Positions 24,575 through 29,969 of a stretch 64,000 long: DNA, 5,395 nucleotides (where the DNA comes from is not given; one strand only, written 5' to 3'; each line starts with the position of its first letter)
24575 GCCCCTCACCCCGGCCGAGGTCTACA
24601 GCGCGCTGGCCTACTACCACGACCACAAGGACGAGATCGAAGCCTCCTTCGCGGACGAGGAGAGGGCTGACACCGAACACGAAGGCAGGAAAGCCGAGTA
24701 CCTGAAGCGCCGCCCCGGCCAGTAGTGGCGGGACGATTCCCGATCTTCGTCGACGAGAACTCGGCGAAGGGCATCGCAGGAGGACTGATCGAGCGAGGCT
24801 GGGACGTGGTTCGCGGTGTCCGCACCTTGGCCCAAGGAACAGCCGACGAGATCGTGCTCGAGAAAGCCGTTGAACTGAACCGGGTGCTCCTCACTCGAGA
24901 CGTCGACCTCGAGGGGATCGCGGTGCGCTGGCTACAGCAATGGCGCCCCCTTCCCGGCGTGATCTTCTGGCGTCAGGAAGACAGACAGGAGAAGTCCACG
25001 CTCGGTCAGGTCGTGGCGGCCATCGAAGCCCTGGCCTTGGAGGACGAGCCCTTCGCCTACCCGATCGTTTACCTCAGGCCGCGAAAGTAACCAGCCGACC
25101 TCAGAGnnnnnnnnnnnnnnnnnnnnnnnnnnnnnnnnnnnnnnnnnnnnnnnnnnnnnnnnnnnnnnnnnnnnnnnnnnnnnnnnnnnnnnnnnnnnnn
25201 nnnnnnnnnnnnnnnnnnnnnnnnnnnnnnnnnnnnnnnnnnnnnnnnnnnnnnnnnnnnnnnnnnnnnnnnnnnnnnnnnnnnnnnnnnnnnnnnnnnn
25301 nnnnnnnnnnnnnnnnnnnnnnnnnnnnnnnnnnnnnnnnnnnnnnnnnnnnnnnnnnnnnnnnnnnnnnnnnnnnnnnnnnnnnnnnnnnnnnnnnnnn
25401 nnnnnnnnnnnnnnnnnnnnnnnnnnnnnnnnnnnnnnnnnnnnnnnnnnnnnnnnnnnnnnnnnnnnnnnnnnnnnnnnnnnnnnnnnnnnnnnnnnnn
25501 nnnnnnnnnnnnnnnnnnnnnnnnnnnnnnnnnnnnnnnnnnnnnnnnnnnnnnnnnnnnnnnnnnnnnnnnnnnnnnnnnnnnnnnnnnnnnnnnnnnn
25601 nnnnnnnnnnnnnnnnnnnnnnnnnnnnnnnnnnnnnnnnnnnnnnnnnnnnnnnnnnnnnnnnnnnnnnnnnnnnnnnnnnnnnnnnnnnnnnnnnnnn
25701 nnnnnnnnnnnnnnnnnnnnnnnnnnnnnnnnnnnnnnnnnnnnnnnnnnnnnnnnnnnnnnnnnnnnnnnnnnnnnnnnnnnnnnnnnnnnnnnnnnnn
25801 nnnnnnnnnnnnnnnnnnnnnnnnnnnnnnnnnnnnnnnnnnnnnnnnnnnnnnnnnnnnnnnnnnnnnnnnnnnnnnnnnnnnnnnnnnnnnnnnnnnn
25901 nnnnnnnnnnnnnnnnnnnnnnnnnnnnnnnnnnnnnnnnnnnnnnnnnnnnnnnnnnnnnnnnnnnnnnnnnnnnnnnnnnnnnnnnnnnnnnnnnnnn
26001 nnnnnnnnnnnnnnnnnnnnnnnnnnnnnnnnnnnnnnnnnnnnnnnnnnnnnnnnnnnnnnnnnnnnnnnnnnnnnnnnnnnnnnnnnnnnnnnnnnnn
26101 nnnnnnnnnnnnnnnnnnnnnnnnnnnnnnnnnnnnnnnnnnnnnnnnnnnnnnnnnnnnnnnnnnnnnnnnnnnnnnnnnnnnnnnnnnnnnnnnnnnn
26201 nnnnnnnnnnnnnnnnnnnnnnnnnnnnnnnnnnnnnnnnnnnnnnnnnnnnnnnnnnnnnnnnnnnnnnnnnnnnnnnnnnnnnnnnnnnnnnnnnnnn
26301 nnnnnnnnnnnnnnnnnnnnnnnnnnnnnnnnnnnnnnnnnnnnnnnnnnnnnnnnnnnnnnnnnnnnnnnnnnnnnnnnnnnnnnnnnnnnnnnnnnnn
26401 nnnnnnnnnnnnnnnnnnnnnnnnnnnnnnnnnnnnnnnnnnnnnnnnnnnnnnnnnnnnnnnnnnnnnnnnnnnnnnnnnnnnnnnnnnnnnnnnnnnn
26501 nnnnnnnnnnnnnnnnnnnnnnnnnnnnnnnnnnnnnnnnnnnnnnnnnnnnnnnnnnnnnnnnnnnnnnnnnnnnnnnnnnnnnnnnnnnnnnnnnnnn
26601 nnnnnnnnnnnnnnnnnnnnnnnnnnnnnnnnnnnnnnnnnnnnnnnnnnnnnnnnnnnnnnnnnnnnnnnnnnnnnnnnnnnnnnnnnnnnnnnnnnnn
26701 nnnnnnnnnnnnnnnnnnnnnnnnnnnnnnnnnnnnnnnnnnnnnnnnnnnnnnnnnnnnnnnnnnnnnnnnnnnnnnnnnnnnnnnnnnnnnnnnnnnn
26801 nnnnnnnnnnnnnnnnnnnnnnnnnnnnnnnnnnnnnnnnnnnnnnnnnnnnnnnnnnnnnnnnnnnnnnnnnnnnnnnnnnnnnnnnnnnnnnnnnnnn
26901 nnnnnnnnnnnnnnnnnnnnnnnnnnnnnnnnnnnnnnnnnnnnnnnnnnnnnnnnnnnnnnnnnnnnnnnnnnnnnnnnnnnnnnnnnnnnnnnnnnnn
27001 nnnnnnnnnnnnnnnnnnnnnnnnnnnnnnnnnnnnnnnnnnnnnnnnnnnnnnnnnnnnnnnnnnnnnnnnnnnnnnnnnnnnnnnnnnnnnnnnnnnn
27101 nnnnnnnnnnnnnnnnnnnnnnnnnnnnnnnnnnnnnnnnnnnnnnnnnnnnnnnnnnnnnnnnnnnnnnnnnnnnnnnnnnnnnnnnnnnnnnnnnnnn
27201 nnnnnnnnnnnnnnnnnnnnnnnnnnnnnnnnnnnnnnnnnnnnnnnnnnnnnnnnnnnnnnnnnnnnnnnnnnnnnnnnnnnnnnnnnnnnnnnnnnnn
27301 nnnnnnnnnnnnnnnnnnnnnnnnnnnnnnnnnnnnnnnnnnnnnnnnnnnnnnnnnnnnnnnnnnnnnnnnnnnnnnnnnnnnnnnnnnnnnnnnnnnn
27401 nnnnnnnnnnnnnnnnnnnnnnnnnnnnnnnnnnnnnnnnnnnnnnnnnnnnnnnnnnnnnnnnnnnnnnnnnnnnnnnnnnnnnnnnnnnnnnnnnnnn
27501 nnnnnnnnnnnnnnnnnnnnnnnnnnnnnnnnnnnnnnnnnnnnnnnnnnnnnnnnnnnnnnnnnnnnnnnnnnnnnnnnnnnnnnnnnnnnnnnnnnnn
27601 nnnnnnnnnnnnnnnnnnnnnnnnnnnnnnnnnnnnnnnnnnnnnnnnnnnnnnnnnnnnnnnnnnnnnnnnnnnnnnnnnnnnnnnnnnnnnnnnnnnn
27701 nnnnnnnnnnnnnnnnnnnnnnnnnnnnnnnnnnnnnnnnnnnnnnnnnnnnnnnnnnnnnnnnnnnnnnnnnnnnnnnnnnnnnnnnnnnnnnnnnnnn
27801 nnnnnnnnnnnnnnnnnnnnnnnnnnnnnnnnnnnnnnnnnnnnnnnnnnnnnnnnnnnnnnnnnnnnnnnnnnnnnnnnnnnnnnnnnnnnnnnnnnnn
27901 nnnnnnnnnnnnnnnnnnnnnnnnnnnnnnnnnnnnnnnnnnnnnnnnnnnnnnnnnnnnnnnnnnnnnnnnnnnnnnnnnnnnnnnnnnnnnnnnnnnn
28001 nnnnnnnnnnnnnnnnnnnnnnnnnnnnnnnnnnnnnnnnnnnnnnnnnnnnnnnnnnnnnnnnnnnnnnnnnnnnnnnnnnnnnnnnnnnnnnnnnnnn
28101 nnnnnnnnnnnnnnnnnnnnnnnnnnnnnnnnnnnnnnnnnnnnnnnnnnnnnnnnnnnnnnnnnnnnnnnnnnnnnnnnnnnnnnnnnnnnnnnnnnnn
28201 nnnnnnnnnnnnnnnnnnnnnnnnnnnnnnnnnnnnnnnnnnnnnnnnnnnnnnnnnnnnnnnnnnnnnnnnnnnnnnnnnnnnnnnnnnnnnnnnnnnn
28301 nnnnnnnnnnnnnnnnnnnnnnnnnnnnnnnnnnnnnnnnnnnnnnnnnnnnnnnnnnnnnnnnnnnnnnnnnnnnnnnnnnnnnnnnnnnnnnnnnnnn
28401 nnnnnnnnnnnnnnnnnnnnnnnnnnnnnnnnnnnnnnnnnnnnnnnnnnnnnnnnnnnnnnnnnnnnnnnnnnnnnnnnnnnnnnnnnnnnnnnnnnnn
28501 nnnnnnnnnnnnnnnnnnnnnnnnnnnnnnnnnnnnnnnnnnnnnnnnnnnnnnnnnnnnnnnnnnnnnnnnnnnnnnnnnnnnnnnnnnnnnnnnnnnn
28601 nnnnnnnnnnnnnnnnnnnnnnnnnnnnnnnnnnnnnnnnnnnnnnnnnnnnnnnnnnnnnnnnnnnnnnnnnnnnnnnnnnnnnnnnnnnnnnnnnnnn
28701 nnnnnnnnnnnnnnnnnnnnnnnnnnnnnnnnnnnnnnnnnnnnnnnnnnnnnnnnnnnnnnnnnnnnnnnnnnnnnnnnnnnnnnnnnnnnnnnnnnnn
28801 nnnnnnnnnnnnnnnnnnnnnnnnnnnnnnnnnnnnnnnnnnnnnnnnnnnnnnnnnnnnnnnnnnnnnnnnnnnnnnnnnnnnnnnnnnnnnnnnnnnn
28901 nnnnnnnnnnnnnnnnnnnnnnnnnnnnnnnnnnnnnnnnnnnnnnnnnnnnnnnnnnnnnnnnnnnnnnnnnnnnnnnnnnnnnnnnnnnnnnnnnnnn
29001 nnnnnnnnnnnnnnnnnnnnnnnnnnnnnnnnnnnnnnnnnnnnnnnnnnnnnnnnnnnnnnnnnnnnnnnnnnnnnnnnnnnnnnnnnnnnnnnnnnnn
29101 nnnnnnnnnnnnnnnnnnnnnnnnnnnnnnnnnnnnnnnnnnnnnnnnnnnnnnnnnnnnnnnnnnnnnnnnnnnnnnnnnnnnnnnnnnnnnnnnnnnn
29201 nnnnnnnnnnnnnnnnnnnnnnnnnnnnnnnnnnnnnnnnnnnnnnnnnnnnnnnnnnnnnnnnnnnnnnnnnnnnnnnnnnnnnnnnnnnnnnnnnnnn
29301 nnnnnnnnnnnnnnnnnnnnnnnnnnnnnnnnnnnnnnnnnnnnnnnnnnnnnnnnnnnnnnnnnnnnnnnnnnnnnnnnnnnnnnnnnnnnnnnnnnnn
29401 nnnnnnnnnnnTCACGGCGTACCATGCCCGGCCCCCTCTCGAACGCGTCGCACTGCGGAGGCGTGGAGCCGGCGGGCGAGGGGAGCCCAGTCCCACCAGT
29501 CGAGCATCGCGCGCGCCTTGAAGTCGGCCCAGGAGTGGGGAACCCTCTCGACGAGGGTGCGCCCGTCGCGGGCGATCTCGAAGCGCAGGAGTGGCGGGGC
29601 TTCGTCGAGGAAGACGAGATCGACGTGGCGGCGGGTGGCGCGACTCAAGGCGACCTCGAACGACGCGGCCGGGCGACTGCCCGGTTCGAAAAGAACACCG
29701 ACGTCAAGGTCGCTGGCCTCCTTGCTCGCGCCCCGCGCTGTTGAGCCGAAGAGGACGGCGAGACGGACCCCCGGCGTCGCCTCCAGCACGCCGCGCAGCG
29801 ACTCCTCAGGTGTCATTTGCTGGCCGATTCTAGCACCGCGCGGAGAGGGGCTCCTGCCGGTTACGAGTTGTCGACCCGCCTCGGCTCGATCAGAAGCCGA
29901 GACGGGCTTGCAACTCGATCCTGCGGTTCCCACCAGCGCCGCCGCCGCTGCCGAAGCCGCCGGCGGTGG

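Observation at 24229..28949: Kinase 3'-end motif present in three direct copies, each abutting a plus-strand gene or toxin-antitoxin cassette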

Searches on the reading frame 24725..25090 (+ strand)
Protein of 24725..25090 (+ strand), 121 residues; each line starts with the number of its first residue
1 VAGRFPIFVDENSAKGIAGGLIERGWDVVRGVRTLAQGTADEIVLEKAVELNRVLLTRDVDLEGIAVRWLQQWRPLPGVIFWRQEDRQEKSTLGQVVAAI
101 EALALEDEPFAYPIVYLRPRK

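Call 8: search_protein_families(library=pfam, proteins=[window:24725-25090:+], max_evalue=0.01)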
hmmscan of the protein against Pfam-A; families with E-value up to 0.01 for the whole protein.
window:24725-25090:+ (121 aa): 2 families
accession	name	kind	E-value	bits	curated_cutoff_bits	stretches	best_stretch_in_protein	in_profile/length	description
PF18480.7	DUF5615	-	5.5e-07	29.9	23.8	1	7-104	3-96/110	Domain of unknown function (DUF5615)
PF18478.7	PIN_10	-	0.00011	22.6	26.2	1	7-62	3-62/84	PIN like domain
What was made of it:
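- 24386..25092 (+): TA1 module: conserved -10-like box (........), DUF433 antitoxin-like gene (24402-24725) and DUF5615/PIN-like toxin gene (24725-25090). Pfam hits (call 8).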

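Call 40: find_homologous_proteins(query=window:24725-25090:+, max_evalue=1e-10)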
Query window:24725-25090:+ (121 aa): 32 proteins with E <= 1e-10 among 90 candidates.
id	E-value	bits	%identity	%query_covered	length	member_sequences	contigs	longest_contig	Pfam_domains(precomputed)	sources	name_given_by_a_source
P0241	5.5e-73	260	100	100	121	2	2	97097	PF18480.8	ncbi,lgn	-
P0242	1.9e-64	233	90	100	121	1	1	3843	PF18480.8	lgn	-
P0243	2.9e-61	223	85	100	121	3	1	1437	PF18480.8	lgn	-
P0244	1.7e-60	220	84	100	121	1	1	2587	PF18480.8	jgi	jgi:hypothetical protein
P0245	6.7e-58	212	80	100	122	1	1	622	PF18480.8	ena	-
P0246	5.6e-55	202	90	88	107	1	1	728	PF18480.8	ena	-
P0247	3.6e-54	200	75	100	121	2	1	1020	PF18480.8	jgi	jgi:hypothetical protein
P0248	1.4e-53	198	74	100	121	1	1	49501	PF18480.8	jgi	jgi:hypothetical protein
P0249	3.2e-53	197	79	100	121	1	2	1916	PF18480.8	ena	-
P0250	4.5e-53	196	78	98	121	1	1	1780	PF18480.8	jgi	jgi:Domain of unknown function (DUF5615)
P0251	6.0e-53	196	75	98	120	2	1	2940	PF18480.8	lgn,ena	-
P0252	7.7e-53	195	76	98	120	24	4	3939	PF18480.8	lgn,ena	-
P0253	1.6e-52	194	72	100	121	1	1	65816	PF18478.8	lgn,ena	-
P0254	5.3e-52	193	75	100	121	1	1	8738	PF18480.8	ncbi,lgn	-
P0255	5.8e-52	193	76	98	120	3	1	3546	PF18480.8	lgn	-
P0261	9.1e-50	186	72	100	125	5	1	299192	PF18480.8,PF18478.8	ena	-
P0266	1.3e-45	172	86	79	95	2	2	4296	PF18480.8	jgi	jgi:hypothetical protein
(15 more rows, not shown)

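Call 41: find_encoding_contigs(protein=P0242, flank=5000, max_places=3)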
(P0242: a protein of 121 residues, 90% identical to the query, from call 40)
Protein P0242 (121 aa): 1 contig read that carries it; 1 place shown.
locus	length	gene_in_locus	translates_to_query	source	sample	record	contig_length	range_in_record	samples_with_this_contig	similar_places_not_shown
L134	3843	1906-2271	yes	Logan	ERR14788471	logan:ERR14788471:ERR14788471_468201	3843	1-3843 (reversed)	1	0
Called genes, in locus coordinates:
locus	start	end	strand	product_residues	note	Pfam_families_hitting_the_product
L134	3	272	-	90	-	?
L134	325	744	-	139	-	PF01934:HepT-like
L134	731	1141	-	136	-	PF01909:NTP_transf_2, PF18765:Polbeta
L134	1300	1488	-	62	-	-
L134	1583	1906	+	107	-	PF04255:DUF433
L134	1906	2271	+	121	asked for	PF18480:DUF5615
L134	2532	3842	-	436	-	?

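Call 42: find_encoding_contigs(protein=P0244, flank=5000, max_places=3)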
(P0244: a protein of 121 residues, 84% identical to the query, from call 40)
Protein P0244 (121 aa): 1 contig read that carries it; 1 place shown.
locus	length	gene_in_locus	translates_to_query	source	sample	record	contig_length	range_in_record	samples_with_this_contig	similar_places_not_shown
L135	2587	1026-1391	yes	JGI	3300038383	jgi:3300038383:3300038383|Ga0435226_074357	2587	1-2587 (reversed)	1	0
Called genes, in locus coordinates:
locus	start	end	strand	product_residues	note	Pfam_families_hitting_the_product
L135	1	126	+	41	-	?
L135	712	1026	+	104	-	PF04255:DUF433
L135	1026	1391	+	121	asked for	PF18480:DUF5615 (weak)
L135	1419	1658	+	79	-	-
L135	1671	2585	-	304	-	?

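Call 43: find_encoding_contigs(protein=P0248, flank=6000, max_places=3)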
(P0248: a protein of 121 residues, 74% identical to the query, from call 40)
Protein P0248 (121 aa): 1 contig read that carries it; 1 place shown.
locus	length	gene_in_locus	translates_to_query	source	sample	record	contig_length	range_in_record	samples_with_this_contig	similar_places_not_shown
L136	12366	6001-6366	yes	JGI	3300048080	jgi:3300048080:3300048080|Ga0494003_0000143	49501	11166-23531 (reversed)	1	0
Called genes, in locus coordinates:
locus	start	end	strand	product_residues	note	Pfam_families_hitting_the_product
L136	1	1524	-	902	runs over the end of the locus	PF00135:COesterase, PF02922:CBM_48 (faint), PF20434:BD-FAE, PF07859:Abhydrolase_3 (faint), PF00135:COesterase, PF16561:AMPK1_CBM (weak), PF00756:Esterase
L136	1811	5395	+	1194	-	PF13620:CarboxypepD_reg, PF13715:CarbopepD_reg_2 (faint), PF25183:OMP_b-brl_4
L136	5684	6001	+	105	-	PF04255:DUF433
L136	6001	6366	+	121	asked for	PF18480:DUF5615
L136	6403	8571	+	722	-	PF03648:Glyco_hydro_67N, PF07488:Glyco_hydro_67M, PF07477:Glyco_hydro_67C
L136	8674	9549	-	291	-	PF07920:DUF1684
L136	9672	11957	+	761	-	PF01590:GAF (weak), PF13185:GAF_2 (weak), PF05157:MshEN, PF00437:T2SSE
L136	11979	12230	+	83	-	-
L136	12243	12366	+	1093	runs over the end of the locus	PF00474:SSF, PF08308:PEGA (weak), PF00069:Pkinase, PF07714:PK_Tyr_Ser-Thr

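Call 44: find_encoding_contigs(protein=P0254, flank=6000, max_places=3)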
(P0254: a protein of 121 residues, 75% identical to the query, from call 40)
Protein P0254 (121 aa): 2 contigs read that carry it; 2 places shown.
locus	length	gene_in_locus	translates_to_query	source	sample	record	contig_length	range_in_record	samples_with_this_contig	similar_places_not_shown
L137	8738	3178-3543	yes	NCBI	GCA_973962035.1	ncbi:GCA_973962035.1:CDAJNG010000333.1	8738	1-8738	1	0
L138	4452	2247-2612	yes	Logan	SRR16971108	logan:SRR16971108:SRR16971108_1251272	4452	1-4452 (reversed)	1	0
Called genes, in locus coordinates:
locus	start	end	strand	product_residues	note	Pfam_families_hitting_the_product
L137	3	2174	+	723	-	?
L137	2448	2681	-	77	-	PF04014:MazE_antitoxin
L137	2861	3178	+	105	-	PF04255:DUF433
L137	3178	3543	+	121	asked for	PF18480:DUF5615 (weak)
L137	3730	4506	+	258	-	PF00034:Cytochrom_C (weak), PF13442:Cytochrome_CBB3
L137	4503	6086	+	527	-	PF01011:PQQ, PF13360:PQQ_2, PF01011:PQQ, PF13360:PQQ_2, PF13570:Beta-prop_ACSF4 (weak)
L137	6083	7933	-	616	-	-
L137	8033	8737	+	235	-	?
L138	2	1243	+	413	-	?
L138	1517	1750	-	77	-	PF04014:MazE_antitoxin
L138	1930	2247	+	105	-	PF04255:DUF433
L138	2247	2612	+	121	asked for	PF18480:DUF5615 (weak)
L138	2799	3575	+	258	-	PF00034:Cytochrom_C (weak), PF13442:Cytochrome_CBB3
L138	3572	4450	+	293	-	?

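Call 52: search_protein_families(library=padloc, proteins=[window:24725-25090:+], max_evalue=0.001)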
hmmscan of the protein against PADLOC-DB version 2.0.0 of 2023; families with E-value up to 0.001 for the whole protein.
window:24725-25090:+ (121 aa): 0 families

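Call 53: search_protein_families(library=ncbifam, proteins=[window:24725-25090:+], max_evalue=0.01)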
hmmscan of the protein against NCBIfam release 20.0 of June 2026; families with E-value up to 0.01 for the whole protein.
window:24725-25090:+ (121 aa): 0 families

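Call 58: find_encoding_contigs(protein=P0266, flank=5000, max_places=3)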
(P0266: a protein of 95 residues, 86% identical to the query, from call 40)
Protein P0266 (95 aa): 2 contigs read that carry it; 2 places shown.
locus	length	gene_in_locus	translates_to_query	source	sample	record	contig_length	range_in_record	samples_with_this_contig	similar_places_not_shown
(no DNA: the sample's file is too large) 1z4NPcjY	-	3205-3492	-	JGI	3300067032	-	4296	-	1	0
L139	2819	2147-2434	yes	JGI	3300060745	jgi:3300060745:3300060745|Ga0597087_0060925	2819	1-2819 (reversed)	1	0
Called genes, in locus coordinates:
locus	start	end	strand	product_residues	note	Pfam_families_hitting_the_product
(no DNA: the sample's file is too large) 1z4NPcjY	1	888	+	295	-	?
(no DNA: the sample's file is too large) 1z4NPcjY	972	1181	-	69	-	-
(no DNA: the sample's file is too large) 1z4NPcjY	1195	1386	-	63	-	-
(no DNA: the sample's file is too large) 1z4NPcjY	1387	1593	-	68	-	PF00665:rve (weak)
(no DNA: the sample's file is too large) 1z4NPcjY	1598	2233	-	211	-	-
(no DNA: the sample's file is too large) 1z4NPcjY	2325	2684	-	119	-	PF18480:DUF5615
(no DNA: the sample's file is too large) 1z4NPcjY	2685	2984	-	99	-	PF04255:DUF433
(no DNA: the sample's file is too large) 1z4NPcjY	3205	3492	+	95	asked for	PF18480:DUF5615 (weak)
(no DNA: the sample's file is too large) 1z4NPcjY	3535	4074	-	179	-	-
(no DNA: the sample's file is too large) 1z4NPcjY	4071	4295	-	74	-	?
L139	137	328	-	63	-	-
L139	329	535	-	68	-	PF00665:rve (weak)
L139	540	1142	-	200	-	-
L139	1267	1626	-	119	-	PF18480:DUF5615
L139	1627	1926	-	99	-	PF04255:DUF433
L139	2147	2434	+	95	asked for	PF18480:DUF5615 (weak)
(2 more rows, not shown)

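Call 59: find_encoding_contigs(protein=P0253, flank=5000, max_places=2)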
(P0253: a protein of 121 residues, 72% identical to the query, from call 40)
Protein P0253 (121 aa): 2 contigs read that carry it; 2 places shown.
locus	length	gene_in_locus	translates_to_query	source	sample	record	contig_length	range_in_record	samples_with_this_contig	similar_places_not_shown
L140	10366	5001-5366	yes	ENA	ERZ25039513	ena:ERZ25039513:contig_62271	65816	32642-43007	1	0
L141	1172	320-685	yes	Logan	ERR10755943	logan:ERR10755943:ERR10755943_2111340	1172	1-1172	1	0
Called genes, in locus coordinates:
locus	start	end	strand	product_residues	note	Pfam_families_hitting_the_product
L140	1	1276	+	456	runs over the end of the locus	PF01435:Peptidase_M48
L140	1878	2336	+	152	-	PF01430:HSP33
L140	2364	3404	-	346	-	-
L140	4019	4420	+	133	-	PF00248:Aldo_ket_red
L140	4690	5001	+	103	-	PF04255:DUF433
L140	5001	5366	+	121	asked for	PF18478:PIN_10 (weak)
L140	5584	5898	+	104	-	-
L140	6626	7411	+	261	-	PF05175:MTS (faint), PF13649:Methyltransf_25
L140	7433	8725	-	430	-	PF00150:Cellulase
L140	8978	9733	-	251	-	-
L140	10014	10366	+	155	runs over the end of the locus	-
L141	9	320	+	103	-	PF04255:DUF433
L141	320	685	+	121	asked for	PF18478:PIN_10 (weak)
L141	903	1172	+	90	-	?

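Call 60: find_encoding_contigs(protein=P0261, flank=5000, max_places=2)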
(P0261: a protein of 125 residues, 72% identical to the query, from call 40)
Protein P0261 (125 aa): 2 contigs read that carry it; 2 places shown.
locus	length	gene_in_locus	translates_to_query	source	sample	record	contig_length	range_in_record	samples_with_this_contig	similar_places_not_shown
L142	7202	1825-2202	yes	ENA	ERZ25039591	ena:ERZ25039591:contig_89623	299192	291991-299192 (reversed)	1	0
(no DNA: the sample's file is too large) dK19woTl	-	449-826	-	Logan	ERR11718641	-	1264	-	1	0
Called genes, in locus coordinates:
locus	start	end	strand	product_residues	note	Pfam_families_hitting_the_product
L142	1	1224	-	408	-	?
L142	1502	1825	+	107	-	PF04255:DUF433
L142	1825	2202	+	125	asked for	PF18478:PIN_10 (weak), PF18480:DUF5615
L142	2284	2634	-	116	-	PF04397:LytTR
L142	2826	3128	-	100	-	PF13560:HTH_31 (weak), PF01381:HTH_3 (weak)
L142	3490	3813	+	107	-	-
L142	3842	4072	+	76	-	PF09720:Unstab_antitox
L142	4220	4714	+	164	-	PF20274:cREC_REC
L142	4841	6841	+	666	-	PF00144:Beta-lactamase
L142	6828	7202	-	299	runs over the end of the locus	PF12704:MacB_PCD, PF02687:FtsX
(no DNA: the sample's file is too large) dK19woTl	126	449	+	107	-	PF04255:DUF433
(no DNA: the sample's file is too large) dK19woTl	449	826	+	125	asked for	PF18478:PIN_10 (weak), PF18480:DUF5615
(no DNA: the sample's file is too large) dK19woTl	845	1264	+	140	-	?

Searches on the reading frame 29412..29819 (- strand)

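Call 8: search_protein_families(library=pfam, proteins=[window:29412-29819:-], max_evalue=0.01)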
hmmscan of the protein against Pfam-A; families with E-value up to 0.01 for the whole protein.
window:29412-29819:- (135 aa): 2 families
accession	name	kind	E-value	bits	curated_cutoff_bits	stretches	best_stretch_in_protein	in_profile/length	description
PF18765.7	Polbeta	-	2.6e-15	56.8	26.9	1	7-92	2-90/93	Polymerase beta, Nucleotidyltransferase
PF01909.29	NTP_transf_2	-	1.1e-09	39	21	1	14-85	11-89/93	Nucleotidyltransferase domain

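Call 52: search_protein_families(library=padloc, proteins=[window:29412-29819:-], max_evalue=0.001)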
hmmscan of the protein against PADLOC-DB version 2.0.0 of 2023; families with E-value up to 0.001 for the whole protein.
window:29412-29819:- (135 aa): 8 families
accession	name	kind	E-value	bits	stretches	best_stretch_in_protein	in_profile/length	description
PDLC04902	PDC-S09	-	7.3e-10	37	1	17-87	20-93/97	-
PDLC04904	PDC-S09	-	8.3e-09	33.6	1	17-86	24-95/104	-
PDLC04906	PDC-S09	-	3.3e-08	31.8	1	17-84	23-93/98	-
PDLC04907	PDC-S09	-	7.2e-07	27.3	1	12-56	21-65/114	-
PDLC04905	PDC-S09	-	1.5e-05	23.3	1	16-72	19-80/101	-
PDLC04369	PDC-M05A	-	1.5e-05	22.7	1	8-46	95-131/201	-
PDLC04903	PDC-S09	-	2.1e-05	22.8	1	21-48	29-56/108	-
PDLC04368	PDC-M05A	-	0.00019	19.4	1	7-43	95-132/201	-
